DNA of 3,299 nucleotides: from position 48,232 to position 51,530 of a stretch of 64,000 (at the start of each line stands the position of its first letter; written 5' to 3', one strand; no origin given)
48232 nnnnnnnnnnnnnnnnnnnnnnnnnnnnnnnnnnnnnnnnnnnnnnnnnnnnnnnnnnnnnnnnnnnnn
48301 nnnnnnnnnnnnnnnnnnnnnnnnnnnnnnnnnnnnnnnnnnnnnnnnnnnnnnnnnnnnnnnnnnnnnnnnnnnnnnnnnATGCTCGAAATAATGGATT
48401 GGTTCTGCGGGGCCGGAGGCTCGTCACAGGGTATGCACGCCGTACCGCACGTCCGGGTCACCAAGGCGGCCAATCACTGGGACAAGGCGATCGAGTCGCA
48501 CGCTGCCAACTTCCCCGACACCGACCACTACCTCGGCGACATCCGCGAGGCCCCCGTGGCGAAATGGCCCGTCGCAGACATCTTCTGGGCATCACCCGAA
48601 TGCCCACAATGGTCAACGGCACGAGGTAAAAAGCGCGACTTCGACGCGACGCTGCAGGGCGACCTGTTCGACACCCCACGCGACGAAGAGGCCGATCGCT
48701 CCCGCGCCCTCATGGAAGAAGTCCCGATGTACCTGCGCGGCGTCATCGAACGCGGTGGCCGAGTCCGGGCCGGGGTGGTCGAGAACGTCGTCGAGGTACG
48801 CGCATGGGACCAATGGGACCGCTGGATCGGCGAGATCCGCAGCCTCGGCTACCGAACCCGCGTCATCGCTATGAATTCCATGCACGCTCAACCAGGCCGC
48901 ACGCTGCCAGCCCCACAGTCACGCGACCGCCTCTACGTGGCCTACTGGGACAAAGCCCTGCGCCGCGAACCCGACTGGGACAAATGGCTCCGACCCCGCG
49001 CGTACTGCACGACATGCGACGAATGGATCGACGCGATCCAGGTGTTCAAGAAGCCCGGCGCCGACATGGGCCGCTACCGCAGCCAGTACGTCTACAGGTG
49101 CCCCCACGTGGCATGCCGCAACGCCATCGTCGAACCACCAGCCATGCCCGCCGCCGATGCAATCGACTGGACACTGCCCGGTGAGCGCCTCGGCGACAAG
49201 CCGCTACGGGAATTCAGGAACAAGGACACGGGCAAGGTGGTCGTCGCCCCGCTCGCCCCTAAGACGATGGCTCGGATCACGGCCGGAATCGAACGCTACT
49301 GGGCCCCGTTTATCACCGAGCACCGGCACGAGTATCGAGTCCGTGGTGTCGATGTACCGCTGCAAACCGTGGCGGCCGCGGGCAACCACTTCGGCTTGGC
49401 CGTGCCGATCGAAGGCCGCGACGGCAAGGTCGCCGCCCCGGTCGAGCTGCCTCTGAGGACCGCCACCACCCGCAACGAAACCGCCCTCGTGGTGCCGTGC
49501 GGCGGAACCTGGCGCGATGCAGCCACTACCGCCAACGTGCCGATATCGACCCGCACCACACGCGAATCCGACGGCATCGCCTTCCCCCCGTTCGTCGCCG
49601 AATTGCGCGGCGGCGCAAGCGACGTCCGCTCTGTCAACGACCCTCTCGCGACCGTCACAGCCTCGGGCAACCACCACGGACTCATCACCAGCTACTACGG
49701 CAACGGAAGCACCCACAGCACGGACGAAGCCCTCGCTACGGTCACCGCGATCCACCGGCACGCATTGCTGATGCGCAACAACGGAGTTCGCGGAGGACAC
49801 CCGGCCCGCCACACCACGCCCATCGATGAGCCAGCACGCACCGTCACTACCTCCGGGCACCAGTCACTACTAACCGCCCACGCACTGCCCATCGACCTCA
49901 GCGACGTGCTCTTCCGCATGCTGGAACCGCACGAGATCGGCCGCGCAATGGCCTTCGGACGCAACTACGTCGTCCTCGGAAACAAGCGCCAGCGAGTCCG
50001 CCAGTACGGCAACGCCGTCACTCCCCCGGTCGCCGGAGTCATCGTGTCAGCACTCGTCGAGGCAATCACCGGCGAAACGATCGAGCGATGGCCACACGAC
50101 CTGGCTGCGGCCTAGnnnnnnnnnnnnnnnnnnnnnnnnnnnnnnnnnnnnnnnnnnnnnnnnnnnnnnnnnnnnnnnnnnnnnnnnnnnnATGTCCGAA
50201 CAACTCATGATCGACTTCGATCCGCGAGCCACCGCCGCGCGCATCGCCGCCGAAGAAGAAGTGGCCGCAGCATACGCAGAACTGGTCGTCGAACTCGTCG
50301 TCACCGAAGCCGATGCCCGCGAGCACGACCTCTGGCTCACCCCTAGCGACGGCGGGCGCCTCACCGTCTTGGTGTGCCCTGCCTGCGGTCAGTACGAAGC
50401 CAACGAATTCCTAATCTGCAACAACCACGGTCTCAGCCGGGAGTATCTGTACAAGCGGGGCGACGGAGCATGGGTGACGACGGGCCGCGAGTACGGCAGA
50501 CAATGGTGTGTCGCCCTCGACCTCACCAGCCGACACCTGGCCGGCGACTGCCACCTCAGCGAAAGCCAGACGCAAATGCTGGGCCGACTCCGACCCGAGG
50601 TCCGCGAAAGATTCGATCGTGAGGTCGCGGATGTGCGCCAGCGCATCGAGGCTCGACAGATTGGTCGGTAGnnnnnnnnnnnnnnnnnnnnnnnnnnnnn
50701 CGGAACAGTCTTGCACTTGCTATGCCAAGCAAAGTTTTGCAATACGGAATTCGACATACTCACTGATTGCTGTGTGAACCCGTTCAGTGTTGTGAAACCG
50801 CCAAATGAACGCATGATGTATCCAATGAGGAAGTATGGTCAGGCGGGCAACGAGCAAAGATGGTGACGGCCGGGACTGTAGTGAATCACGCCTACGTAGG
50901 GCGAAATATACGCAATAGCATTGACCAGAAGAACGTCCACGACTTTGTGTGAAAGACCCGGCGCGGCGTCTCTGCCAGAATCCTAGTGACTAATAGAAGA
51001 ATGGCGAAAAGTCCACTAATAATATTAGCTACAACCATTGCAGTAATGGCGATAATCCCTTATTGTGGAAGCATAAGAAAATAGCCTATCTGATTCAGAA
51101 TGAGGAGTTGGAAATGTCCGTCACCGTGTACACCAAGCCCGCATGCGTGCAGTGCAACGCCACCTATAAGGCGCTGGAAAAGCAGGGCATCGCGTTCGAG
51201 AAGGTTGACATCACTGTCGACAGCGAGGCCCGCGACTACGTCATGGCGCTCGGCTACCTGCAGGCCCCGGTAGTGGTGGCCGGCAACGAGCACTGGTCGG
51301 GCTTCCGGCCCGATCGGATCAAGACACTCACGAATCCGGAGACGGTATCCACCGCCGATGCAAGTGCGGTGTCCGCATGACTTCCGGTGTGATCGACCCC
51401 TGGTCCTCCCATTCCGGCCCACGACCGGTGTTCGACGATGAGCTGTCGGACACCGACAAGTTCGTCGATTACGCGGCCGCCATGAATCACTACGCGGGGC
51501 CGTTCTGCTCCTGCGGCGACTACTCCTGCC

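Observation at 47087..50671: Divergent PAPS-reductase-like / C5-cytosine MTase module: candidate DNA modification or defence island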

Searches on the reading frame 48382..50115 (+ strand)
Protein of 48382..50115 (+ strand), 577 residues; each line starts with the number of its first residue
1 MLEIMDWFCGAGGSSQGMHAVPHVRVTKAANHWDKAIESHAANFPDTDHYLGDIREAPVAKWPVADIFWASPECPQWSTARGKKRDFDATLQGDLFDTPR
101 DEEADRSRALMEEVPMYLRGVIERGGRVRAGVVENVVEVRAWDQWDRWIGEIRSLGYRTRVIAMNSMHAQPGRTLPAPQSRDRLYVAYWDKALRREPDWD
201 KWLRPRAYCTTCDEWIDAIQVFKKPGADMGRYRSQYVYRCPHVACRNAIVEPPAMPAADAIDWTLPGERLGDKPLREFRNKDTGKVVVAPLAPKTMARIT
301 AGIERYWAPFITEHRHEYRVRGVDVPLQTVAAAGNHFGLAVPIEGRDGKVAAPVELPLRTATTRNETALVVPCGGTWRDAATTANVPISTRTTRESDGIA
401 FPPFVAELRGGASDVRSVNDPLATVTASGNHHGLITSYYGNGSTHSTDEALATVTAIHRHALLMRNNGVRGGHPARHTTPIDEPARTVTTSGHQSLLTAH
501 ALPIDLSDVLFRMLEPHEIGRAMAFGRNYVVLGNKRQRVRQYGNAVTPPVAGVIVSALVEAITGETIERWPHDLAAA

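Call 3: search_protein_families(library=pfam, proteins=[window:48382-50115:+], max_evalue=0.01)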
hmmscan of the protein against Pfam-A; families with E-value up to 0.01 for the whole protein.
window:48382-50115:+ (577 aa): 1 family
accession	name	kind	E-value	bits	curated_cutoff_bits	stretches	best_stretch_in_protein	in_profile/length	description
PF00145.23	DNA_methylase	-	3.8e-18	66.5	22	2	3-96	2-91/324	C-5 cytosine-specific DNA methylase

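Call 4: search_protein_families(library=padloc, proteins=[window:48382-50115:+], max_evalue=0.01)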
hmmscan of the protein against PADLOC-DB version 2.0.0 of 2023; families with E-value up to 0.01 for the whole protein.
window:48382-50115:+ (577 aa): 33 families (the best 25 are shown)
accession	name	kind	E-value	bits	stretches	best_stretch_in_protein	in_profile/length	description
PDLC03378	MTase_II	-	2.1e-19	68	2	2-193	3-171/344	Type II methyltransferase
PDLC02654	DrmMII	-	5.9e-19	66.5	2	481-559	244-319/322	DrmMII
PDLC03272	MTase_II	-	1.3e-16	58.7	2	1-96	74-165/407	Type II methyltransferase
PDLC03234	MTase_II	-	1.1e-14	52.5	2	2-88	5-95/375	Type II methyltransferase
PDLC03307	MTase_II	-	1.9e-14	51.7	2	5-87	4-84/382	Type II methyltransferase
PDLC00026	DruM2|DruM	-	3.2e-14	51.2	2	488-568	243-324/336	DNA cytosine methylase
PDLC00027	DruM2|DruM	-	3.4e-12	44.4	1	3-89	13-96/361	DNA cytosine methylase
PDLC02653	DrmMII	-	1.8e-10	38.3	2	512-563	263-314/333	DrmMII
PDLC03237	MTase_II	-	8.1e-10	35.2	1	5-58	797-850/1036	Type II methyltransferase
PDLC00031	DruM2|DruM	-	1.3e-09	35.7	1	3-89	13-96/361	DNA cytosine methylase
PDLC00033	DruM2|DruM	-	3.1e-08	31.3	1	2-89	22-116/368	DNA cytosine methylase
PDLC03326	MTase_II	-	7.4e-08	30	1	499-562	313-376/412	Type II methyltransferase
PDLC00029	DruM2|DruM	-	2.9e-07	28.2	1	523-567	272-316/329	DNA cytosine methylase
PDLC03269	MTase_II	-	3.5e-07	27.6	1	4-95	6-94/437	Type II methyltransferase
PDLC03270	MTase_II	-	3.8e-07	27.5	1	3-87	2-88/309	Type II methyltransferase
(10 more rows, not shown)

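Call 6: search_protein_families(library=ncbifam, proteins=[window:48382-50115:+], max_evalue=1)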
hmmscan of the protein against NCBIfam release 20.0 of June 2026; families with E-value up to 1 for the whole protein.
window:48382-50115:+ (577 aa): 2 families
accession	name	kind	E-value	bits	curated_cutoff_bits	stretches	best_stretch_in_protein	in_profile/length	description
TIGR00675.1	dcm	superfamily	9.6e-16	58.3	100.65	2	4-96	1-90/329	DNA (cytosine-5-)-methyltransferase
NF040464.1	SCO3374_fam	subfamily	0.023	14.4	110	1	77-206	8-122/165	SCO3374 family protein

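Call 7: search_protein_families(library=phrogs, proteins=[window:48382-50115:+], max_evalue=0.1)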
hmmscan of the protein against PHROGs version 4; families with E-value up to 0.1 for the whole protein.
window:48382-50115:+ (577 aa): 6 families
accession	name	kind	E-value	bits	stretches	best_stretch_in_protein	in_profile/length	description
phrog_116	-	other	2.9e-53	182.3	1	1-567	207-498/779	DNA methyltransferase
phrog_5999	-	other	4.7e-22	79.1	1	2-86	3-90/109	DNA methyltransferase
phrog_363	-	other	3.4e-17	63.6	1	2-168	54-199/327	DNA methyltransferase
phrog_23072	-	other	2.2e-15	58.1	1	375-560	205-389/400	DNA methyltransferase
phrog_29443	-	unknown function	2.3e-07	31.2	1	4-85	5-89/273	-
phrog_13621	-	unknown function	6e-05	23.9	1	504-559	47-109/121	-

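Call 41: search_protein_families(library=pfam, alignment_id=A2, max_evalue=0.001)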
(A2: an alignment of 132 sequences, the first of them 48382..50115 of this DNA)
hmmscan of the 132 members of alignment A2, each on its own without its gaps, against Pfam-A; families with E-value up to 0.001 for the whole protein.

A. member 1, window:48382-50115:+ (577 aa): 1 family
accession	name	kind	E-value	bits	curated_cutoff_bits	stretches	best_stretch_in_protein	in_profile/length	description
PF00145.23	DNA_methylase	-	3.8e-18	66.5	22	2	3-96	2-91/324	C-5 cytosine-specific DNA methylase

B. families by the number of members that match (of 132 scanned): 38 families (the first 25 are shown)
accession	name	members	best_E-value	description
PF02195.25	ParB_N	5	2.9e-18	ParB N-terminal domain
PF02481.21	DNA_processg_A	3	7.5e-60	DNA recombination-mediator protein A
PF00436.31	SSB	3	1.6e-28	Single-strand binding protein family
PF00145.23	DNA_methylase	3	1e-26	C-5 cytosine-specific DNA methylase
PF13411.12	MerR_1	3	5.3e-17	MerR HTH family regulatory protein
PF00376.29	MerR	3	2.4e-13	MerR family regulatory protein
PF08401.16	ArdcN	3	1.1e-10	N-terminal domain of anti-restriction factor ArdC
PF12705.13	PDDEXK_1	3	1.5e-10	PD-(D/E)XK nuclease superfamily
PF13830.11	DUF4192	2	3.5e-66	Domain of unknown function (DUF4192)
PF05977.19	MFS_3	2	6.6e-25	Transmembrane secretion effector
PF12083.13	DUF3560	2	1.4e-24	Domain of unknown function (DUF3560)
PF00589.27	Phage_integrase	2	4.8e-23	Phage integrase family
PF07690.21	MFS_1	2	1.8e-19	Major Facilitator Superfamily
PF09278.17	MerR-DNA-bind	2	9.5e-18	MerR, DNA binding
PF00462.30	Glutaredoxin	2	8.1e-17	Glutaredoxin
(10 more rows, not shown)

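Call 71: search_dna_similar(query=window:48382-50115:+, collection=plasmids, mode=protein, max_rows=60, max_evalue=1e-30)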
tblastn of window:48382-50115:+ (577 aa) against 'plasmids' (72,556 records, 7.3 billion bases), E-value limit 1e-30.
Records with a match: 78; places in all: 78; records where one place covers at least 80% of the query: 64.
Best place of each record, by identity: <60% 78.
By first word of the organism name: Streptomyces 29; Nocardia 14; Mycobacterium 8; Acaryochloris 4; Amycolatopsis 3; Mycobacteroides 2; Pimelobacter 2; Clavibacter 2; Rhodococcus 2; Calothrix 2; and 9 more.
By predicted mobility (MOB-suite, as given by PLSDB): non-mobilizable 53; mobilizable 24; conjugative 1.
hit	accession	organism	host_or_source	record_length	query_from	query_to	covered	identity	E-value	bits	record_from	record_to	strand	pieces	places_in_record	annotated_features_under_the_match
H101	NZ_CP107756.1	Streptomyces pseudovenezuelae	-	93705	2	569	98%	55.0%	0e+0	583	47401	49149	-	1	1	DNA cytosine methyltransferase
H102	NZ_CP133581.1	Nocardia farcinica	stool,stool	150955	1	570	99%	54.7%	0e+0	575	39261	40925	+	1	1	DNA cytosine methyltransferase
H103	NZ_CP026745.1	Nocardia cyriacigeorgica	Homo sapiens,laboratory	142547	1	570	99%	54.7%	1e-180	572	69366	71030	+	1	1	DNA cytosine methyltransferase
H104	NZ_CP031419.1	Nocardia farcinica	Homo sapiens,Madura foot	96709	1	570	99%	54.7%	2e-180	572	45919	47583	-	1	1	DNA cytosine methyltransferase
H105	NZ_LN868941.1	Nocardia farcinica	not known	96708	1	570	99%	54.7%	2e-180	572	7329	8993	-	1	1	DNA cytosine methyltransferase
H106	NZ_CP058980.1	Streptomyces sp. NEAU-sy36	whole organism,maize rhizosphere soil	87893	2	576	100%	54.2%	1e-169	541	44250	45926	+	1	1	DNA cytosine methyltransferase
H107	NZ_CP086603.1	Nocardia farcinica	Homo sapiens,whole organism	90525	2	571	99%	54.6%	1e-174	555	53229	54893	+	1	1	DNA cytosine methyltransferase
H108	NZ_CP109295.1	Streptomyces albidoflavus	-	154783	2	577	100%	52.7%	2e-173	551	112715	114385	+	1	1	DNA cytosine methyltransferase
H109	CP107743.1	Streptomyces tubercidicus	-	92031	2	570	99%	53.3%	1e-168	538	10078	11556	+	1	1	DNA cytosine methyltransferase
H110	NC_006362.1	Nocardia farcinica IFM 10152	-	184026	1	570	99%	53.2%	4e-178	565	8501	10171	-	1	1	DNA cytosine methyltransferase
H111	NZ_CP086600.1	Nocardia farcinica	Homo sapiens,whole organism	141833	1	570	99%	53.0%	2e-104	575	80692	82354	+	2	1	DNA cytosine methyltransferase (x2)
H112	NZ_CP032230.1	Streptomyces seoulensis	cell culture,soil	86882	2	569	98%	53.2%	6e-162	519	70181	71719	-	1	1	DNA cytosine methyltransferase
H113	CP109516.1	Streptomyces anulatus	-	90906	2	570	99%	52.5%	4e-167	533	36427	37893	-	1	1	DNA cytosine methyltransferase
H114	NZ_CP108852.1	Streptomyces sp. NBC_00842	-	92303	2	577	100%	51.8%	7e-164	524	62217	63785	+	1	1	DNA cytosine methyltransferase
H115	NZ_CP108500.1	Streptomyces sp. NBC_01240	-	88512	2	570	99%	52.5%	7e-170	541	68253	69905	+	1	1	DNA cytosine methyltransferase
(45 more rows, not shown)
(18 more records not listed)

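Call 97: search_solved_structures(query=window:48382-50115:+, max_evalue=0.001, show_alignments=1)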
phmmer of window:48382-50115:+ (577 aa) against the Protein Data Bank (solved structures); distinct sequences matched with E-value up to 0.001: 3.
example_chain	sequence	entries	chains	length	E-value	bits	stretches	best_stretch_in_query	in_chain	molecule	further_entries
5guv_A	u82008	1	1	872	0.00096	21.1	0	512-554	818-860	DNA (cytosine-5)-methyltransferase 1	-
5gut_A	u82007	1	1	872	0.00096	21.1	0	512-554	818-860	DNA (cytosine-5)-methyltransferase 1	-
3pt9_A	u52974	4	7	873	0.00096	21.1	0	512-554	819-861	DNA (cytosine-5)-methyltransferase 1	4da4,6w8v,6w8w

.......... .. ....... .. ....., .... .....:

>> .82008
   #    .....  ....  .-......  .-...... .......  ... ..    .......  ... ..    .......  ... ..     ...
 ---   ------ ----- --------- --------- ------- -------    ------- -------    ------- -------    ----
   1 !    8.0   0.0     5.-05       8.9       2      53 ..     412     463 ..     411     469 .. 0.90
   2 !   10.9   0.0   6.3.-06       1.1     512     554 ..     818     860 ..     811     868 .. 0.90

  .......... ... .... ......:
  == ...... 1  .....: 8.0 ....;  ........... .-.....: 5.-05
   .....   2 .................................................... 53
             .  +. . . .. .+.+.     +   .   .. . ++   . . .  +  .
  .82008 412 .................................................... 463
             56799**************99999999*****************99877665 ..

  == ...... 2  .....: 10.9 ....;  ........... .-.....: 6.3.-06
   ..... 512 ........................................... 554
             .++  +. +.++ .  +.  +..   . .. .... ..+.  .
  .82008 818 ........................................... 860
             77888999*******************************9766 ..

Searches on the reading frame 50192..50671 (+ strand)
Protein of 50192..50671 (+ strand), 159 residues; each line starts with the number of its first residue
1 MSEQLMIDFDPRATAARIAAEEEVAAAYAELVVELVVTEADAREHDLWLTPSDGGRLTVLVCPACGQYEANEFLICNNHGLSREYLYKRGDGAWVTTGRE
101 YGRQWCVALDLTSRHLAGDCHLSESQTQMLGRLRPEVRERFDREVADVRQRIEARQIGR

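Call 3: search_protein_families(library=pfam, proteins=[window:50192-50671:+], max_evalue=0.01)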
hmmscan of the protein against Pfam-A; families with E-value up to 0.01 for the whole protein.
window:50192-50671:+ (159 aa): 0 families

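Call 4: search_protein_families(library=padloc, proteins=[window:50192-50671:+], max_evalue=0.01)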
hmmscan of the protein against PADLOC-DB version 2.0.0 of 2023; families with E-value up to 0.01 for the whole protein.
window:50192-50671:+ (159 aa): 0 families

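Call 5: search_protein_families(library=pfam, proteins=[window:50192-50671:+], max_evalue=10)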
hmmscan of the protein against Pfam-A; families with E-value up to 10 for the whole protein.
window:50192-50671:+ (159 aa): 1 family
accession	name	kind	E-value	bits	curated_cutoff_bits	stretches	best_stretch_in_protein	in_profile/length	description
PF22618.1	RskA_N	-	0.084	13.5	27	1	129-149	24-44/48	Anti-sigma-K factor RskA, N-terminal domain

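Call 6: search_protein_families(library=ncbifam, proteins=[window:50192-50671:+], max_evalue=1)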
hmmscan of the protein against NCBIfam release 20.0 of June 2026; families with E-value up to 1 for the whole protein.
window:50192-50671:+ (159 aa): 0 families

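Call 7: search_protein_families(library=phrogs, proteins=[window:50192-50671:+], max_evalue=0.1)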
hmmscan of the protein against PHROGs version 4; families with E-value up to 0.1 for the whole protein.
window:50192-50671:+ (159 aa): 0 families
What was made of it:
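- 50192..50671 (+): 159-aa Cys-containing protein (CPAC at residues 62-65) of unknown function, always found behind this methylase. No family hit (calls 3, 5-7).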

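Call 99: find_homologous_proteins(query=window:50192-50671:+)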
Query window:50192-50671:+ (159 aa): 9 proteins with E <= 0.001 among 168 candidates.
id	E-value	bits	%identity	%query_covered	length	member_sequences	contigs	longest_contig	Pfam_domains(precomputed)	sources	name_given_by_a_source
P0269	8.5e-102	355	100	100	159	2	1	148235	-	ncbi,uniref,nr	ncbi:hypothetical protein [Mycolicibacterium farcinogenes]|uniref:Uncharacterized protein n=1 Tax=My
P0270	5.8e-85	301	88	98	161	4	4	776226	-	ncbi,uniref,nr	ncbi:hypothetical protein [Mycolicibacterium fortuitum]|uniref:hypothetical protein n=1 Tax=Mycolici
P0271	3.6e-79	282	81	98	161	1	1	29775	-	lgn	-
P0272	7.0e-73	261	77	98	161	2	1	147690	-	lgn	-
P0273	1.9e-65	237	69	98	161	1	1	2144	-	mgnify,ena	mgnify:CR=1 FL=1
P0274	1.3e-59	218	65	98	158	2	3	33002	-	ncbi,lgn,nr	ncbi:hypothetical protein [Mycolicibacterium wolinskyi]|nr:hypothetical protein [Mycolicibacterium w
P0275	2.4e-56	208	63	98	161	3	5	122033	-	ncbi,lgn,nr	ncbi:hypothetical protein JNN96_30485 [Mycobacterium sp. DSM 3803]|nr:hypothetical protein [Mycobact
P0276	8.0e-56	206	63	98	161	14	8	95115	-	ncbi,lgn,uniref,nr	ncbi:hypothetical protein [Mycolicibacterium mageritense]|uniref:hypothetical protein n=1 Tax=Mycoli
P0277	3.4e-48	181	59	94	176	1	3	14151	-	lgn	-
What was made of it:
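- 50192..50671 (+): Nine homologue clusters, all Mycolicibacterium/Mycobacterium (call 99).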

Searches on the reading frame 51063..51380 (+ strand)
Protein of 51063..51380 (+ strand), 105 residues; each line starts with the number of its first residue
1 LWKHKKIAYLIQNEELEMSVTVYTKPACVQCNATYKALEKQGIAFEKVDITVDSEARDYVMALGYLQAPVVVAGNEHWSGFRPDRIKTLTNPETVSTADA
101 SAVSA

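Call 3: search_protein_families(library=pfam, proteins=[window:51063-51380:+], max_evalue=0.01)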
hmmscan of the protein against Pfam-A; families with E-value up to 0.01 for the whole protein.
window:51063-51380:+ (105 aa): 2 families
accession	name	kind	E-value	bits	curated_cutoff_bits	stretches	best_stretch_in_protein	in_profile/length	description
PF00462.30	Glutaredoxin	-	7.9e-16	58.5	22.9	1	20-78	1-60/60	Glutaredoxin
PF05768.20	Glrx-like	-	0.0011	19.7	26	1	20-55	2-41/77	Glutaredoxin-like domain (DUF836)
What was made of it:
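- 51063..51380 (+): NrdH-like glutaredoxin (CVQC), same strand as the methylase. The real start is probably the internal ATG near 51114. Glutaredoxin match at E 8e-16 (call 3).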
